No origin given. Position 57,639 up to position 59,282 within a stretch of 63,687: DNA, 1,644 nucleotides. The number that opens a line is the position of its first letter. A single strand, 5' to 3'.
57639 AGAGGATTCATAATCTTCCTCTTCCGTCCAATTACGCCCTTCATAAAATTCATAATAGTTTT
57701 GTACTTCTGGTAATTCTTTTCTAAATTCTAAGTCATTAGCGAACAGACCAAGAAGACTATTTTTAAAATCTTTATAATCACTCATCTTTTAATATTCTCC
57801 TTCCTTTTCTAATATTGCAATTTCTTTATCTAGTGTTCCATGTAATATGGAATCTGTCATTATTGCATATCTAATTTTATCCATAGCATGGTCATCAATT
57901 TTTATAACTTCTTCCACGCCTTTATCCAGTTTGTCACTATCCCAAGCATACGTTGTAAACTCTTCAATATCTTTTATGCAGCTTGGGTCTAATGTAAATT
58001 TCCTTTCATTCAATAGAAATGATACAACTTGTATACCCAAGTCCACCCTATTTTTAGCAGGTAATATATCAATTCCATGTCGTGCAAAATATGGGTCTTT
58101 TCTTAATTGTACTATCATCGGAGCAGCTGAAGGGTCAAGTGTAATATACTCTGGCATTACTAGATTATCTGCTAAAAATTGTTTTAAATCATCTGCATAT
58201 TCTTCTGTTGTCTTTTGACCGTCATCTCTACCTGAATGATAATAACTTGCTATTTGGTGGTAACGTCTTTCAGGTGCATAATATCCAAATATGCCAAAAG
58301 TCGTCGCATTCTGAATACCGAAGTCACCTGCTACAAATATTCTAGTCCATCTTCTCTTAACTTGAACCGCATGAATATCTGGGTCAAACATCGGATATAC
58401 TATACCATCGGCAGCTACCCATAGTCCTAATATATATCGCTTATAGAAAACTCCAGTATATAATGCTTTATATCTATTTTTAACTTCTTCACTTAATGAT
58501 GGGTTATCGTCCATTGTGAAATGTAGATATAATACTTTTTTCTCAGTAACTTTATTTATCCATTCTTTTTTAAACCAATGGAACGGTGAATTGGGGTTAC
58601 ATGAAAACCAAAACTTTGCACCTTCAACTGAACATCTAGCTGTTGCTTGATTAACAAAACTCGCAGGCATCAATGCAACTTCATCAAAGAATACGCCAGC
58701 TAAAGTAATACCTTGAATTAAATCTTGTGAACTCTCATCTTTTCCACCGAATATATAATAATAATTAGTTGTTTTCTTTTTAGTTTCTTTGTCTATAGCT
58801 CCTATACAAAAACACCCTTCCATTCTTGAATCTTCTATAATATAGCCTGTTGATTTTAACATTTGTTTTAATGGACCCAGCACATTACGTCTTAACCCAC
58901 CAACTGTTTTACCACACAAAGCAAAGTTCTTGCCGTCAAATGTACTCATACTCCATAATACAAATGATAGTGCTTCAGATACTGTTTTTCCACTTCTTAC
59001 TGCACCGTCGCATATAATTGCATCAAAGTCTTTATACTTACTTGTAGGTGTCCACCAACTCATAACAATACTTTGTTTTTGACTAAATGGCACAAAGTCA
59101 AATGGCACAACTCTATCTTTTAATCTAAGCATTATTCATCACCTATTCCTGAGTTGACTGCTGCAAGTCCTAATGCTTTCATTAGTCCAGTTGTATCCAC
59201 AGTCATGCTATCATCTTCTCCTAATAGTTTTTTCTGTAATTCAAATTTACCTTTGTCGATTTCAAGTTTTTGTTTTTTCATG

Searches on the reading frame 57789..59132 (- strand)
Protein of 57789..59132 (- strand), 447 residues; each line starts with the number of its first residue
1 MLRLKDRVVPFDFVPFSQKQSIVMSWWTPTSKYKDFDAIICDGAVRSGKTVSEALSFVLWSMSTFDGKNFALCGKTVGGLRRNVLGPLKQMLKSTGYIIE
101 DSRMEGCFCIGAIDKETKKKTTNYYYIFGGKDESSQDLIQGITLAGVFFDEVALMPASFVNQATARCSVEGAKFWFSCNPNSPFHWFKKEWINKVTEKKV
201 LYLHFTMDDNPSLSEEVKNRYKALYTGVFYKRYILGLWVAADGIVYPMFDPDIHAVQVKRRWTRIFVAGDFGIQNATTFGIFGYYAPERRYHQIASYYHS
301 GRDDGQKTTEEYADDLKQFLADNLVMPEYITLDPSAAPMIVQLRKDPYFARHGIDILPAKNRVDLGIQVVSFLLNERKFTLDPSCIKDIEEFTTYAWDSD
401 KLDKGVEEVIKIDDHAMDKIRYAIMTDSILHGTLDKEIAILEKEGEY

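Call 50: search_dna_similar(query=window:57789-59132:-, collection=phages, mode=protein, max_rows=15)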
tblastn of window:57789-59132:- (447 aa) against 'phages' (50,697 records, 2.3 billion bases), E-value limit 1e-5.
Records with a match: 653; places in all: 653; records where one place covers at least 80% of the query: 345.
Best place of each record, by identity: <60% 653.
By first word of the organism name: Streptococcus 172; Staphylococcus 156; Streptomyces 51; Bacillus 42; Lactobacillus 42; Microbacterium 32; Bacteriophage 24; Listeria 12; Gordonia 11; Proteus 10; and 43 more.
By host as written in the record: - 72; Staphylococcus aureus 56; Streptococcus thermophilus 53; Microbacterium foliorum NRRL B-24224 20; Streptomyces sanglieri UNT16F27A 16; Staphylococcus pseudintermedius 15; Streptomyces venezuelae ATCC 10712 11; Streptococcus thermophilus ST47795 10; and 229 more.
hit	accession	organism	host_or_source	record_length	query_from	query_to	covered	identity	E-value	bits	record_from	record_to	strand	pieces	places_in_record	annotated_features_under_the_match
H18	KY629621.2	Streptococcus virus MS1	Streptococcus pneumoniae R6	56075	1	445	100%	55.3%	1e-163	516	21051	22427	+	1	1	terminase large subunit | hypothetical protein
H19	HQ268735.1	Streptococcus phage Dp-1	Streptococcus pneumoniae strain R6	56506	2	445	99%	54.1%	4e-159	503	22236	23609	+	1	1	terminase large subunit | promoter | minus_35_signal | hypothetical protein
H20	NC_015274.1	Streptococcus phage Dp-1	Streptococcus pneumoniae strain R6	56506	2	445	99%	54.1%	4e-159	503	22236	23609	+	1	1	terminase large subunit | promoter | minus_35_signal | hypothetical protein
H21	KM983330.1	Clostridium phage phiCT19406A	Clostridium tetani ATCC 19406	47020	3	435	97%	50.6%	1e-132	427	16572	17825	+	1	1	terminase large subunit | terminase small subunit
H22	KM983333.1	Clostridium phage phiCTC2A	Clostridium tetani C2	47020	3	435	97%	50.6%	1e-132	427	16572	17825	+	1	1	terminase large subunit | terminase small subunit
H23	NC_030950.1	Clostridium phage phiCT19406A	Clostridium tetani ATCC 19406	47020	3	435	97%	50.6%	1e-132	427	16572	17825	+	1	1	terminase large subunit | terminase small subunit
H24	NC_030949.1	Clostridium phage phiCTC2A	Clostridium tetani C2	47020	3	435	97%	50.6%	1e-132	427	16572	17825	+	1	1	terminase large subunit | terminase small subunit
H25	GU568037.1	Deep-sea thermophilic phage D6E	-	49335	5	433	96%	49.5%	5e-127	411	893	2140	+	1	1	large subunit terminase | small subunit terminase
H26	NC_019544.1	Deep-sea thermophilic phage D6E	-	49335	5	433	96%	49.5%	5e-127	411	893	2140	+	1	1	terminase large subunit | terminase small subunit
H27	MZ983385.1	Psychrobacillus phage PVJ1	Psychrobacillus sp. GC2J1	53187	16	434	94%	49.9%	6e-124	402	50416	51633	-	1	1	large subunit terminase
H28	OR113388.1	Clostridium phage vB_CtyS-FA88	Clostridium sp.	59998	5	426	94%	49.1%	2e-122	398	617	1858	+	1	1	putative terminase large subunit | hypothetical protein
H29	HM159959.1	Clostridium phage phiCTP1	-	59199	5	426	94%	49.1%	7e-122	396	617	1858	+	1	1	putative terminase large subunit | hypothetical phage protein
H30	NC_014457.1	Clostridium phage phiCTP1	-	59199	5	426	94%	49.1%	7e-122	396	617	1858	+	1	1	terminase large subunit | hypothetical protein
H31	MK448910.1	Streptococcus phage Javan336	Streptococcus mitis SK608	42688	3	426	95%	48.7%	6e-121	394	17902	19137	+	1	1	terminase large subunit | putative terminase small subunit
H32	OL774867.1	Streptococcus phage MismyG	Streptococcus mitis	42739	1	426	95%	48.3%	1e-120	392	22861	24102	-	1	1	terminase large subunit | stress-induced protein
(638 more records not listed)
